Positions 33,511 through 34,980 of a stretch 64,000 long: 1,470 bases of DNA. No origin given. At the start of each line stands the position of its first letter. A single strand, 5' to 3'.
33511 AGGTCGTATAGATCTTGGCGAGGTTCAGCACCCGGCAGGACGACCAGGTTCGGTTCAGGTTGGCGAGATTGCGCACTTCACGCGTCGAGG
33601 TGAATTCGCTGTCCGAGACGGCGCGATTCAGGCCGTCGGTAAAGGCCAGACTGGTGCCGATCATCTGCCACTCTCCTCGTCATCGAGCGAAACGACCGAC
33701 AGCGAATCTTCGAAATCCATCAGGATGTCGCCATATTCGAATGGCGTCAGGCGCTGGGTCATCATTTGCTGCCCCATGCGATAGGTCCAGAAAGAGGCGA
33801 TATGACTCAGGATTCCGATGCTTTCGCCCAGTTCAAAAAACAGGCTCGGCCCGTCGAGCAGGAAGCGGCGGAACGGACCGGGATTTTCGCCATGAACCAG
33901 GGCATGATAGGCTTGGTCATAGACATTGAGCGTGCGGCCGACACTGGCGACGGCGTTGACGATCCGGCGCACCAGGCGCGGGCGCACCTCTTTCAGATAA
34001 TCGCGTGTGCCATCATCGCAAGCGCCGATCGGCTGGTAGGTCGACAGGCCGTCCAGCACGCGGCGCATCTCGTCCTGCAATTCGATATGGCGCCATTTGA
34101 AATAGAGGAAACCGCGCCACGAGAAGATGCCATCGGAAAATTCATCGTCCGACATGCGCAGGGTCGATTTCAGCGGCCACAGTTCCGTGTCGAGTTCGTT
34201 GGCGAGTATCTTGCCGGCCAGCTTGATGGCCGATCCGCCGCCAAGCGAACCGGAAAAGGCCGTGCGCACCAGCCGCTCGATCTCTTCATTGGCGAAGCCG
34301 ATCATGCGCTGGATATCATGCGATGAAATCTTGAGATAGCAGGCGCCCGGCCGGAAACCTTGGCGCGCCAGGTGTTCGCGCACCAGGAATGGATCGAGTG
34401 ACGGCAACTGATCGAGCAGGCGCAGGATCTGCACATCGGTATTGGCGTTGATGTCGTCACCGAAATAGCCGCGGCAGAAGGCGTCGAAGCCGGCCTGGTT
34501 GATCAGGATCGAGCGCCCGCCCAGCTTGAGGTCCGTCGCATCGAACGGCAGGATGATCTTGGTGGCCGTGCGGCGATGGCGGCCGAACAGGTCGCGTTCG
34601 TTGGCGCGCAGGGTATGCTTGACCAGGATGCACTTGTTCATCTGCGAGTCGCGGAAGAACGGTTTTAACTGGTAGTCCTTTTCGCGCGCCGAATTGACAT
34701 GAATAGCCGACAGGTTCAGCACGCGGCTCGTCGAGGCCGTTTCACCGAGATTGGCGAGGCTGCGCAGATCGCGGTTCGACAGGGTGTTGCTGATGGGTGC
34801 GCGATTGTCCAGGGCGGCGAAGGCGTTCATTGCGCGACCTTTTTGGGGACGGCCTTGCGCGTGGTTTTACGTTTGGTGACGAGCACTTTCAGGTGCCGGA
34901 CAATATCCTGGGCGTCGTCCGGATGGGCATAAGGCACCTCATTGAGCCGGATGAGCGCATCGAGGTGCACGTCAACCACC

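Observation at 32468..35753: Translationally coupled operon: receiver-domain protein plus two divergent paralogs of an unrecognised ~390-aa family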

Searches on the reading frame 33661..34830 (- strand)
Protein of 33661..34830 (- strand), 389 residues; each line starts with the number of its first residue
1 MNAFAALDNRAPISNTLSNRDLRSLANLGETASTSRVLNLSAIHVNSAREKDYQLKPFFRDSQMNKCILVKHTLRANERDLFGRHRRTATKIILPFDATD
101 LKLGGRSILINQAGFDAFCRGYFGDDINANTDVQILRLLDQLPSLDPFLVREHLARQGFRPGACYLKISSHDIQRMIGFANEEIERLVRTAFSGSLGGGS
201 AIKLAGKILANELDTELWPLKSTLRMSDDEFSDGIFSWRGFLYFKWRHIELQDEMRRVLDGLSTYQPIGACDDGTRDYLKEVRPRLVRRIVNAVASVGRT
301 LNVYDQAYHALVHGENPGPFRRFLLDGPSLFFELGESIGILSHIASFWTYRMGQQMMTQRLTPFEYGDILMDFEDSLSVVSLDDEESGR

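Call 3: search_protein_families(library=pfam, proteins=[window:33661-34830:-], max_evalue=1)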
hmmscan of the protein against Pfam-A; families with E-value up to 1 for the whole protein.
window:33661-34830:- (389 aa): 1 family
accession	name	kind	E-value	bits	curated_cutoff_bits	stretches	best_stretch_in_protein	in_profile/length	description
PF11390.13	FdsD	-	0.044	14.6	27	1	339-358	25-44/61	NADH-dependant formate dehydrogenase delta subunit FdsD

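Call 4: search_protein_families(library=ncbifam, proteins=[window:33661-34830:-], max_evalue=1)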
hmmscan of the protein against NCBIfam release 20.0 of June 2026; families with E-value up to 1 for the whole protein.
window:33661-34830:- (389 aa): 0 families

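Call 6: search_protein_families(library=padloc, proteins=[window:33661-34830:-], max_evalue=1)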
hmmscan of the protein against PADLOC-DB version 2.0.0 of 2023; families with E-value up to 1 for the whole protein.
window:33661-34830:- (389 aa): 0 families

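Call 7: search_solved_structures(query=window:33661-34830:-, max_evalue=10)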
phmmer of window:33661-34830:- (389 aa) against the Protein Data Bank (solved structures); distinct sequences matched with E-value up to 10: 2.
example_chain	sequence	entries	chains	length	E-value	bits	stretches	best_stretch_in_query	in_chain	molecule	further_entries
7dvb_A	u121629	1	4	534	0.3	13.2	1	235-266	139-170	Beta-N-acetylhexosaminidase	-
7dup_A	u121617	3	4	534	0.3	13.2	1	235-266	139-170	Beta-N-acetylhexosaminidase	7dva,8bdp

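Call 8: find_homologous_proteins(query=window:33661-34830:-)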
Query window:33661-34830:- (389 aa): 1085 proteins with E <= 0.001 among 6287 candidates; the best 120 are listed.
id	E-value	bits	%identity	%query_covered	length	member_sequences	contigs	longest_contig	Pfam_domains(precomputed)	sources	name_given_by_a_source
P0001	2.1e-250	848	95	100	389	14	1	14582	-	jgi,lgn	jgi:hypothetical protein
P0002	1.3e-242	822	93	100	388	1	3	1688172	-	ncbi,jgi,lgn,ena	-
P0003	8.7e-241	816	92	99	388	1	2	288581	-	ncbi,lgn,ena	-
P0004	1.0e-238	810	91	99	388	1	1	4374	-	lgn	-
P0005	2.1e-238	809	91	99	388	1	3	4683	-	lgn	-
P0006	3.1e-238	808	91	99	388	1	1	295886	-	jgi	jgi:hypothetical protein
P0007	1.0e-237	806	91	99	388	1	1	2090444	-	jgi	-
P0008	1.3e-237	806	91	99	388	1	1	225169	-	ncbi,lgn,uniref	ncbi:hypothetical protein [Asticcacaulis taihuensis]|uniref:hypothetical protein n=1 Tax=Asticcacaul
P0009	3.1e-237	805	90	100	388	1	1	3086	-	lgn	-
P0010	5.3e-237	804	91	99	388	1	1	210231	-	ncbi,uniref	ncbi:hypothetical protein [Asticcacaulis sp.]|uniref:hypothetical protein n=1 Tax=Asticcacaulis sp. 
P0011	6.7e-237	804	91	99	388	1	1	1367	-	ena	-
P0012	9.0e-237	803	91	99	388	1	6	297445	-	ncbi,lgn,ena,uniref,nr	ncbi:hypothetical protein [Asticcacaulis taihuensis]|uniref:hypothetical protein n=1 Tax=Asticcacaul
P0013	1.0e-236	803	91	99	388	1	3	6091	-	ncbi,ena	-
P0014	1.3e-236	803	90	99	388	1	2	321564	-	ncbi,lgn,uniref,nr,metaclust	ncbi:hypothetical protein [Asticcacaulis taihuensis]|uniref:Uncharacterized protein n=1 Tax=Asticcac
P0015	1.6e-235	799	90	99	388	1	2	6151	-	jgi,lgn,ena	jgi:hypothetical protein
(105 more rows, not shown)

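Call 12: find_related_loci(query=A1, collection=genome_contigs, flank=6000)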
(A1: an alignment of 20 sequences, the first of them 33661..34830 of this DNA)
Query A1 (389 aa) in genome_contigs; peptide patterns used: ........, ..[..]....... (x = any residue, [..] = any of these).
599 stretches matched a pattern (row limit reached: there are more); 566 encode a relative of the query (tblastn E <= 1e-3); the best 80 are kept; 79 distinct loci.
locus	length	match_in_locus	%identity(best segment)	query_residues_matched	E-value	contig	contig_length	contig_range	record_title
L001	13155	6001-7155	82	1-386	0e+0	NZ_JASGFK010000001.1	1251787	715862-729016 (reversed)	MAG: Asticcacaulis sp. isolate 1H240 JMF-2111-06-0001.hyb.bin.240_0, whole genome shotgun sequence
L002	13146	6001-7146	82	1-381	0e+0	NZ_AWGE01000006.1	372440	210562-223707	Asticcacaulis sp. AC466 contig00006, whole genome shotgun sequence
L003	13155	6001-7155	90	1-386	0e+0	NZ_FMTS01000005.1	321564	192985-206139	Asticcacaulis taihuensis strain CGMCC 1.3431, whole genome shotgun sequence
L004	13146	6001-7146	77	1-381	0e+0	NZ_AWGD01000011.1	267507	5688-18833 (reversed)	Asticcacaulis sp. AC460 contig00011, whole genome shotgun sequence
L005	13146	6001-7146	77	1-381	0e+0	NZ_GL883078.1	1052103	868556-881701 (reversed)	Asticcacaulis biprosthecium C19 ABI_scaffold00003, whole genome shotgun sequence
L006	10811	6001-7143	75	1-381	0e+0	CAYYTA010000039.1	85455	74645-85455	MAG TPA_asm: uncultured Caulobacteraceae bacterium isolate binchicken_co84_479 genome assembly, contig: k141_548902, who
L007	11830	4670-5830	73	2-387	0e+0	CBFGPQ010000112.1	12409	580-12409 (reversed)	MAG TPA_asm: uncultured Asticcacaulis sp. isolate SRR14536362_binner23_Refined_13 genome assembly, contig: ERZ27321111.2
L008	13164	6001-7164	73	1-387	0e+0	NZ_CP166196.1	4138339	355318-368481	Asticcacaulis solisilvae strain CGM1-3EN(T) chromosome, complete genome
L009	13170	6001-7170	74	1-380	0e+0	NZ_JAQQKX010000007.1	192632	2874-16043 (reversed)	Asticcacaulis aquaticus strain BYS171W BYS171W_ctg07, whole genome shotgun sequence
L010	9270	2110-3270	73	1-380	0e+0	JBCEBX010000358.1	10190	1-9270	MAG: Asticcacaulis sp. isolate dbin012__SEP_COME_DAS NODE_6827_length_10190_cov_4.000395, whole genome shotgun sequence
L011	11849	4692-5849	73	1-386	0e+0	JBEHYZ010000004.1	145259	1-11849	MAG: Pseudomonadota bacterium isolate ESF1.bin.85 NODE_136_length_145259_cov_12.151688, whole genome shotgun sequence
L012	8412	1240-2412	71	1-384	0e+0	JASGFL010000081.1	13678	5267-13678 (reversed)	MAG: Asticcacaulis sp. isolate 1H244 JMF-2111-06-0001.hyb.bin.244_80, whole genome shotgun sequence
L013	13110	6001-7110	71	18-386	0e+0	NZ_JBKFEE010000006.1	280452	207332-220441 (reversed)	Asticcacaulis sp. W401b 6, whole genome shotgun sequence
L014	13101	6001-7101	70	18-383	6e-179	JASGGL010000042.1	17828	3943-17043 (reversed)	MAG: Asticcacaulis sp. isolate 5H275 JMF-2111-06-0005.hyb.bin.275_41, whole genome shotgun sequence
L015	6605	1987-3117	67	14-385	3e-170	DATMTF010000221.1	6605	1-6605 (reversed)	MAG TPA_asm: Asticcacaulis sp. isolate SMAG_U13005 k141_656492, whole genome shotgun sequence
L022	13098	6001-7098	67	20-386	1e-156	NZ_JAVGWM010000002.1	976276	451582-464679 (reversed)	Asticcacaulis sp. 201 4533382_assembly_contig_2, whole genome shotgun sequence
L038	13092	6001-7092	51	21-384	2e-123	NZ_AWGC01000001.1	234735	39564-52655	Asticcacaulis sp. AC402 contig00001, whole genome shotgun sequence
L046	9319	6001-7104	41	17-382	2e-91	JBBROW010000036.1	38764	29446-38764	MAG: Caulobacterales bacterium isolate La1_metabat2.355 LA1C_B2.355_k141_3747969L_38764_cov_18.9965, whole genome shotgu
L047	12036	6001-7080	42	17-378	3e-91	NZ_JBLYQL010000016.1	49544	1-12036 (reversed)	Brevundimonas sp. FT23042 NODE_16_length_49544_cov_220.803249, whole genome shotgun sequence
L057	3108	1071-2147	43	19-377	2e-91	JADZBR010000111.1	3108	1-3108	MAG: Caulobacteraceae bacterium isolate SJ683 c_000000498388, whole genome shotgun sequence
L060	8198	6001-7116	42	14-384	3e-89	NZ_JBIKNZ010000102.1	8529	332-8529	MAG: Phenylobacterium sp. isolate ME2014-10-16_3300042505_group5_bin120 Rohwer_bin1864_scaffold_6221_c1, whole genome sh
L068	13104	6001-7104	43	11-378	1e-88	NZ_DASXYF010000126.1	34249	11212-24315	MAG: Phenylobacterium sp. isolate SMAG_U4817 k141_2115627, whole genome shotgun sequence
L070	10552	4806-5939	40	10-389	4e-88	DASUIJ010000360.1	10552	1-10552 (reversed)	MAG TPA_asm: Phenylobacterium sp. isolate SMAG_U1457 k141_1184887, whole genome shotgun sequence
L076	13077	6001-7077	41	17-377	9e-88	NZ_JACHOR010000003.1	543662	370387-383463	Brevundimonas variabilis strain DSM 4737 Ga0373203_03, whole genome shotgun sequence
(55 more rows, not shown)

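Call 19: predict_structure(alignment_id=A1)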
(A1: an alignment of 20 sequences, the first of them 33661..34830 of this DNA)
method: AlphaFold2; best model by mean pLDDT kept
length: 389 residues; sequences in the alignment: 20
mean_pLDDT: 75.5   pTM: 0.72
mean pLDDT of the five models: 75.5, 74.4, 73.4, 69.6, 66.8
residues with pLDDT >= 90: 40; 70-90: 255; 50-70: 47; < 50: 47
segments of 3 or more residues with pLDDT < 50: 1-27, 29-32, 200-202, 383-389
pLDDT, mean of each block of 10 residues (from residue 1): 29 37 42 66 87 90 89 76 81 76 69 88 86 93 82 87 78 73 72 53 50 68 80 79 85 88 87 90 92 88 86 81 79 81 80 67 85 79 43
secondary structure, 60 per line:
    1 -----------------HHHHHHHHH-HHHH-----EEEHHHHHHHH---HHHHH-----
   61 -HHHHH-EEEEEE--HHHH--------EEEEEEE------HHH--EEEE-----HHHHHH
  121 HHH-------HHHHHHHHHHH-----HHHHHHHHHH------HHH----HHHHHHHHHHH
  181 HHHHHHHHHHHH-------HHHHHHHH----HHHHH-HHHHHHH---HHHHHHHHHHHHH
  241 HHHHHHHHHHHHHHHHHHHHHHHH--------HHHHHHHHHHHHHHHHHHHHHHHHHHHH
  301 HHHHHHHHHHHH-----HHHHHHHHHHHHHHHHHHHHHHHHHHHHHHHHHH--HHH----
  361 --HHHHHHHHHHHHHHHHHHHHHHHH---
elements in order: H18-26 H28-31 E37-39 H40-47 H51-55 H62-66 E68-73 H76-79 E88-94 E106-109 H115-123 H131-141 H147-156 H170-192 H200-207 H212-216 H218-224 H228-264 H273-312 H318-351 H363-386

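Call 22: fold_search(model_id=the predicted structure, library=pdb)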
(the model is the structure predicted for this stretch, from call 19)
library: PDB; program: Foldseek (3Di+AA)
matches with E <= 10: 457; with E <= 0.001: 0
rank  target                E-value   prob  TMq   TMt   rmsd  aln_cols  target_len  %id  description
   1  8f6r_A                1.4e-01  0.47  0.17  0.25  17.1       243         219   13  CryoEM structure of designed modular protein oligomer C6-79 (released 2023-11-29)
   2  6th1                  2.2e-01  0.16  0.10  0.11  37.1       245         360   10  IE1 from rat cytomegalovirus (released 2020-11-25)
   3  8r5s_A                2.4e-01  0.18  0.13  0.19  15.8       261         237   14  t113 - De-novo designed soluble homotetramer (released 2024-11-27)
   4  7unh_A                2.8e-01  0.18  0.12  0.17  20.7       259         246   14  De novo designed chlorophyll dimer protein in apo state, SP2 (released 2023-04-19)
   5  3i9y                  3.8e-01  0.13  0.12  0.17  27.7       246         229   13  Crystal structure of the V. parahaemolyticus histidine kinase sensor TorS sensor domain (released 2009-10-06)
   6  7uni_C                4.0e-01  0.16  0.13  0.18  19.9       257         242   14  De novo designed chlorophyll dimer protein with Zn pheophorbide a methyl ester, SP2-ZnPPaM (released 2023-04-19)
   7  5l0d_B                4.3e-01  0.33  0.14  0.28  14.8       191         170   12  Human Metavinculin(residues 959-1130) in complex with PIP2 (released 2016-08-31)
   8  8tm9_B                4.3e-01  0.09  0.11  0.14  18.1       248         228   14  Computationally designed tunable C2 symmetric tandem repeat homodimer, D_3_633_8x bound to peptide (released 2024-12-11)
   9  1r0d_B                4.5e-01  0.41  0.19  0.33  13.7       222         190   13  HIP1R THATCH DOMAIN CORE (released 2004-07-06)
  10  6r1j_D                4.8e-01  0.10  0.11  0.15  31.1       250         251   12  Structure of the soluble AhlC triple head mutant of the tripartite alpha-pore forming toxin, AHL, from Aeromonas hydro (released 2019-07-10)
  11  7p3r_A                5.2e-01  0.12  0.13  0.15  43.8       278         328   12  Helical structure of the toxin MakA from Vibrio cholera (released 2022-02-23)
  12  7wy5_R                5.4e-01  0.09  0.11  0.14  23.8       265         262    9  ADGRL3/Gq complex (released 2022-10-26)
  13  9u80_R                6.2e-01  0.06  0.10  0.10  28.9       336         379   12  Cryo-EM structure of conivaptan-bound human vasopressin V2 receptor complex with Fab (released 2025-12-10)
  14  6e6a_B                7.1e-01  0.57  0.21  0.40   9.3       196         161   12  Triclinic crystal form of IncA G144A point mutant (released 2019-07-10)
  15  7yqc_A                7.8e-01  0.25  0.19  0.32  18.3       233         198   12  EM structure of human PA28gamma (released 2022-09-21)
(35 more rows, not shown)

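Call 23: search_protein_representatives(protein=window:33661-34830:-)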
Query: 389 residues. Proteins with E-value up to 0.001 (for the whole library): 736; up to 1e-10: 521; up to 1e-30: 224. The best 150 are listed.
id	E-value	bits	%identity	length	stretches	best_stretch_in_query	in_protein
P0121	1.5e-149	514.5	62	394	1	17-383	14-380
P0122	2.8e-109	381.9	49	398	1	4-377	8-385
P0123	3.6e-88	312.5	52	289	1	109-380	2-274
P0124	2.8e-87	309.5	42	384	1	18-381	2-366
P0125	3.1e-86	306.1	68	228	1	97-301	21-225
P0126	4.4e-86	305.6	42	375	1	18-378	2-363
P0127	2.5e-85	303.1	42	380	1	19-379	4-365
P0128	1.5e-84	300.6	41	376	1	18-382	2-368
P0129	2.2e-83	296.7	41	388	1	14-379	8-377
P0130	1.0e-82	294.5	42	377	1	19-381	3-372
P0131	8.2e-81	288.3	43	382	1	17-380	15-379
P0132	1.2e-80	287.7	40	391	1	21-383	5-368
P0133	1.6e-80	287.3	43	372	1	18-377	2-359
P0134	6.9e-80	285.2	43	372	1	19-380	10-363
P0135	9.3e-80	284.8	40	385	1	18-378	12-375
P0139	6.0e-78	278.9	38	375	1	15-380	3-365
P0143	4.6e-76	272.7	37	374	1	18-384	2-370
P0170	1.6e-69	251.1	35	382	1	19-386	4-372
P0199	3.6e-62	226.9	32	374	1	21-355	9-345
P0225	7.2e-54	199.6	32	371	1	17-385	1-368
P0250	1.0e-48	182.6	30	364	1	21-378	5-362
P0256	2.6e-47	178.0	30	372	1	20-377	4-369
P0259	3.7e-47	177.5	30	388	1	17-384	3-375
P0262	1.7e-46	175.4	30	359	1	28-357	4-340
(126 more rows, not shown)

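Call 25: list_cluster_members(proteins=[P0250, P0256, P0262, P0199, P0225, P0143, P0170, P0259, P0124, P0139])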
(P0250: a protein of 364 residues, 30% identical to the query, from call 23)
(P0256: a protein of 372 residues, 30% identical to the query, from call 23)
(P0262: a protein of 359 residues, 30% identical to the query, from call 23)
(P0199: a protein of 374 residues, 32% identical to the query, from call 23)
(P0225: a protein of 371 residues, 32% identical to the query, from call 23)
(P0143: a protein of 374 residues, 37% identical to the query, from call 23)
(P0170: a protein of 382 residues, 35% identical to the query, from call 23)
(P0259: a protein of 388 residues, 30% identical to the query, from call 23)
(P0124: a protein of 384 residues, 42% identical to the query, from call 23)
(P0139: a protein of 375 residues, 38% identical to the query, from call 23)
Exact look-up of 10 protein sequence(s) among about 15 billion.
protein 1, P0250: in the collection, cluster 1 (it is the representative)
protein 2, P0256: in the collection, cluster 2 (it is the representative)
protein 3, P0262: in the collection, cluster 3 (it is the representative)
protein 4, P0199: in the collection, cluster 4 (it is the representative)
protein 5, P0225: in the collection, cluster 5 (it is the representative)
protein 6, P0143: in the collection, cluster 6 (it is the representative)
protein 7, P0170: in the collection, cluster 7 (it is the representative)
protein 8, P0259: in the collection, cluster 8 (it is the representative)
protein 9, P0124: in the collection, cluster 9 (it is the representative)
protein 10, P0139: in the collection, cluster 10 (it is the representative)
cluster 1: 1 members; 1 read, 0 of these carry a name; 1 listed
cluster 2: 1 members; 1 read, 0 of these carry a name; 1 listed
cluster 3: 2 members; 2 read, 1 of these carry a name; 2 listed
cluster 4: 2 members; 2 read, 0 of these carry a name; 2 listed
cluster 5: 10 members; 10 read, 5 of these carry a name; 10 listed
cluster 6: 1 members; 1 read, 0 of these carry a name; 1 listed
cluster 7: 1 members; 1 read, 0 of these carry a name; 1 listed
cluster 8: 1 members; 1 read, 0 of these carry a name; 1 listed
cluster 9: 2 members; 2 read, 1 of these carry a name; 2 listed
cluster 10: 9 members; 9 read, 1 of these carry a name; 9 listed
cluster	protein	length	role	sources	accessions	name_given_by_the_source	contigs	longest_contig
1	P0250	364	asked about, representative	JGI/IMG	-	-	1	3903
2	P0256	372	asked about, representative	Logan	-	-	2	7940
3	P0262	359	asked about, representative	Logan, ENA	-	-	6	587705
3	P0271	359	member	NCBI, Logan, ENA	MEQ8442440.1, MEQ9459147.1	MAG: hypothetical protein RIM33_17620 [Alphaproteobacteria bacterium]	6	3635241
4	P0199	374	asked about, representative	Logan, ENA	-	-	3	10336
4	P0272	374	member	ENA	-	-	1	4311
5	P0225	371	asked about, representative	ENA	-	-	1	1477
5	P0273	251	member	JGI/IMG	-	hypothetical protein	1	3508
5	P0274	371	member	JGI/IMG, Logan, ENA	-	hypothetical protein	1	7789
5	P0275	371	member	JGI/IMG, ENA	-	hypothetical protein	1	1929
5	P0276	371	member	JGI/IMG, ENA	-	hypothetical protein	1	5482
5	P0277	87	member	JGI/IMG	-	hypothetical protein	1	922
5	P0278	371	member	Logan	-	-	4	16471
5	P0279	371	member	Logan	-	-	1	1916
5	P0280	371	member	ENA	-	-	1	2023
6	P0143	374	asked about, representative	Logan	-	-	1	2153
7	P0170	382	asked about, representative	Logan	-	-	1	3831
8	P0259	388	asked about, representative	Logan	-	-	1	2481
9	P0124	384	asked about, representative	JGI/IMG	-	hypothetical protein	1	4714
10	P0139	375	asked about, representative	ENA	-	-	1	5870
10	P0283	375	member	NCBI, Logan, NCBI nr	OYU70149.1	MAG: hypothetical protein CFE28_09170 [Alphaproteobacteria bacterium PA2]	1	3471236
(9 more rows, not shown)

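Call 26: search_protein_families(library=pfam, alignment_id=A2, max_evalue=0.1)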
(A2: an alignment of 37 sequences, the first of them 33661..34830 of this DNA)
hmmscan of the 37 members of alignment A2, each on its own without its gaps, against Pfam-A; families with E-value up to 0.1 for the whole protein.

A. member 1, window:33661-34830:- (389 aa): 1 family
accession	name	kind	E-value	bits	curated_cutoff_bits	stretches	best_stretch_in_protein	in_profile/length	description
PF11390.13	FdsD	-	0.044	14.6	27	0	339-358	25-44/61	NADH-dependant formate dehydrogenase delta subunit FdsD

B. families by the number of members that match (of 37 scanned): 15 families
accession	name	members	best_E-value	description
PF03177.20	Nucleoporin_C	1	0.0087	Non-repetitive/WGA-negative nucleoporin C-terminal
PF04924.17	Pox_A6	1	0.011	Poxvirus A6 protein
PF11800.13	RP-C_C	1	0.02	Replication protein C C-terminal region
PF14287.11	DUF4368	1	0.035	Domain of unknown function (DUF4368)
PF02613.20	Nitrate_red_del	1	0.036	Nitrate reductase delta subunit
PF13863.11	DUF4200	1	0.039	Domain of unknown function (DUF4200)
PF11390.13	FdsD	1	0.044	NADH-dependant formate dehydrogenase delta subunit FdsD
PF03224.20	V-ATPase_H_N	1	0.045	V-ATPase subunit H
PF03736.22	EPTP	1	0.06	EPTP domain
PF13700.11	DUF4158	1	0.062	Domain of unknown function (DUF4158)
PF03731.21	Ku_N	1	0.073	Ku70/Ku80 N-terminal alpha/beta domain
PF15204.11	KKLCAg1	1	0.079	Kita-kyushu lung cancer antigen 1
PF05430.17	Methyltransf_30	1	0.082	S-adenosyl-L-methionine-dependent methyltransferase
PF02845.22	CUE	1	0.085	CUE domain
PF22552.1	TY-Chap3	1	0.086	T3SS (YopN, CesT) and YbjN peptide-binding chaperone 3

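Call 27: search_solved_structures(query=A2, max_evalue=10)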
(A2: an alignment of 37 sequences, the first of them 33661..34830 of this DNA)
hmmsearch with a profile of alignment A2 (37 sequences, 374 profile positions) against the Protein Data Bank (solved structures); distinct sequences matched with E-value up to 10: 1.
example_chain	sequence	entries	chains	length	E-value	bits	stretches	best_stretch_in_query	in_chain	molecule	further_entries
7zjk_A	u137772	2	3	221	1.9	10.6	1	230-299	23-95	CspZ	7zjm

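Call 33: search_protein_families(library=pfam, proteins=[L057:299-973:+, L057:2244-3065:+, L068:4448-5938:+, L068:7160-8005:+, L038:11312-12220:+, L070:1743-2843:+, L070:2843-4192:+, L070:4257-4691:+, L047:8795-10381:+], max_evalue=0.01)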
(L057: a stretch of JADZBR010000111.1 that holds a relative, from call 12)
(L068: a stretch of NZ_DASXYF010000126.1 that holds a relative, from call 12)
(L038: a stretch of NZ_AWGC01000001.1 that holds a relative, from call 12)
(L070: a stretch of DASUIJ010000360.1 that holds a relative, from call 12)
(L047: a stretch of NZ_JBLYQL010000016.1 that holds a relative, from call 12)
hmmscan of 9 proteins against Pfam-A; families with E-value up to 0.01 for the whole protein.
L057:299-973:+ (224 aa): 1 family
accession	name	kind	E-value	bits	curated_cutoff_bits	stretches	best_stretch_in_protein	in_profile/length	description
PF00709.27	Adenylsucc_synt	-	3.2e-92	309.9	27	1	2-216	202-416/416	Adenylosuccinate synthetase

L057:2244-3065:+ (273 aa): 1 family
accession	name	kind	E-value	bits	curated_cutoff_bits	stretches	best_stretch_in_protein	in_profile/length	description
PF00072.30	Response_reg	-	1.1e-15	58.2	30.2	1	19-132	1-110/111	Response regulator receiver domain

L068:4448-5938:+ (496 aa): 1 family
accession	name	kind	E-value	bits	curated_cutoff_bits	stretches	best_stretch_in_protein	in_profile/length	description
PF00709.27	Adenylsucc_synt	-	2.9e-168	560.4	27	1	74-488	2-416/416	Adenylosuccinate synthetase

L068:7160-8005:+ (281 aa): 1 family
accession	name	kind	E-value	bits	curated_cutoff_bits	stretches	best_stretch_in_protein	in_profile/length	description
PF00072.30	Response_reg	-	1.3e-17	64.4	30.2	1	30-143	1-110/111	Response regulator receiver domain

L038:11312-12220:+ (302 aa): 1 family
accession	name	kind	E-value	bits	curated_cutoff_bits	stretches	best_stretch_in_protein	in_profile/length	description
PF00072.30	Response_reg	-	8.5e-14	52.1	30.2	1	19-132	1-110/111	Response regulator receiver domain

L070:1743-2843:+ (366 aa): 2 families
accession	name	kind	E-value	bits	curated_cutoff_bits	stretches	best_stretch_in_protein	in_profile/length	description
PF00072.30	Response_reg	-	1.4e-27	96.5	30.2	1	143-254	2-110/111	Response regulator receiver domain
PF00486.34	Trans_reg_C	-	1.6e-18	67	26.2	1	292-363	2-77/77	Transcriptional regulatory protein, C terminal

L070:2843-4192:+ (449 aa): 4 families
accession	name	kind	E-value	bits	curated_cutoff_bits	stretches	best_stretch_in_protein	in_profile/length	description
PF02518.31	HATPase_c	-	3.2e-20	73.1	26.4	1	343-448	3-108/111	Histidine kinase-, DNA gyrase B-, and HSP90-like ATPase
PF00512.31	HisKA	-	1.9e-09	37.9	26.9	1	246-303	2-66/66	His Kinase A (phospho-acceptor) domain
PF00672.30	HAMP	-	2.7e-06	28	25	1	189-240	1-52/53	HAMP domain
PF13589.12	HATPase_c_3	-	0.0013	19.2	25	1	346-418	3-80/137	Histidine kinase-, DNA gyrase B-, and HSP90-like ATPase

L070:4257-4691:+ (144 aa): 1 family
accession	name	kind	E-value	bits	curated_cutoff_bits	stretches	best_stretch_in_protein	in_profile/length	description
PF09917.15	DUF2147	-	1.7e-34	119.2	27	1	28-140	1-110/112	Uncharacterized protein conserved in bacteria (DUF2147)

L047:8795-10381:+ (528 aa): 3 families
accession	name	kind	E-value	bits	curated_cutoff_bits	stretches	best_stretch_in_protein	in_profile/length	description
PF00015.26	MCPsignal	-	1.5e-54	184.9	34.6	1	290-447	1-172/172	Methyl-accepting chemotaxis protein (MCP) signalling domain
PF11563.14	Protoglobin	-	1.2e-32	113.6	25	1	6-163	5-156/158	Protoglobin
PF10046.14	BLOC1_2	-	0.0072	17.1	33.4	0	223-278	36-90/96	Biogenesis of lysosome-related organelles complex-1 subunit 2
